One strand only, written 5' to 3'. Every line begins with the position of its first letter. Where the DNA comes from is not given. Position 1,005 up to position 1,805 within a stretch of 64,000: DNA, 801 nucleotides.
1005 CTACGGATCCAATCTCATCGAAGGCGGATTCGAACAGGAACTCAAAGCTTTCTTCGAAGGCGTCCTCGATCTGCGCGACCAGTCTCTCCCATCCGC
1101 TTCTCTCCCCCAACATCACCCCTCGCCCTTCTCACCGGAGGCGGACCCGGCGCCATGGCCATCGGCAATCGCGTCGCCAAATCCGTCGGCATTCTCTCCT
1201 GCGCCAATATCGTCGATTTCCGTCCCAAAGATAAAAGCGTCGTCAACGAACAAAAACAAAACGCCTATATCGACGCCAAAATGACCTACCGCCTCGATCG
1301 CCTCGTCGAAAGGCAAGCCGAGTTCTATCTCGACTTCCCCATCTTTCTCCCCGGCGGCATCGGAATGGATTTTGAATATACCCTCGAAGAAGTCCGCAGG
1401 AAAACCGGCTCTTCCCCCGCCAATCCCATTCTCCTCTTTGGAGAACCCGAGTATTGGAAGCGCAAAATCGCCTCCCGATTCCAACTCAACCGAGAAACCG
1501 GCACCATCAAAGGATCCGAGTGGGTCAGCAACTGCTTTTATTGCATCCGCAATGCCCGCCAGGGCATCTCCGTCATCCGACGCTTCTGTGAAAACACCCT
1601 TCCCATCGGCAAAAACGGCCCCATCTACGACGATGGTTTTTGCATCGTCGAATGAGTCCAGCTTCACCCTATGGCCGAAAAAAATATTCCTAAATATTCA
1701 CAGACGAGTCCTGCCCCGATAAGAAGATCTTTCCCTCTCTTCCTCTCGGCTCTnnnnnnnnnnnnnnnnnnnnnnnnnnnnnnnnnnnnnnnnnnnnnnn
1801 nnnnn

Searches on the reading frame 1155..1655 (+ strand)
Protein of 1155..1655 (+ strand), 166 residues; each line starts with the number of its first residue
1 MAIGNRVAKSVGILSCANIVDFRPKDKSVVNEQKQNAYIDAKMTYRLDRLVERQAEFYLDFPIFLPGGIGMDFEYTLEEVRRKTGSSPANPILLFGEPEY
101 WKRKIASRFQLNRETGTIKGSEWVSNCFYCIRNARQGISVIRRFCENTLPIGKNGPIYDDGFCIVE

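Call 19: search_protein_families(library=pfam, proteins=[window:1155-1655:+], max_evalue=0.01)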
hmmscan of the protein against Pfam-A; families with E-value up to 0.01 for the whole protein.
window:1155-1655:+ (166 aa): 1 family
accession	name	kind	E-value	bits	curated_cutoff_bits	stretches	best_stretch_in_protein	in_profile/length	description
PF03641.19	Lysine_decarbox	-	0.0016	19.1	27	1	30-119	29-111/131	Possible lysine decarboxylase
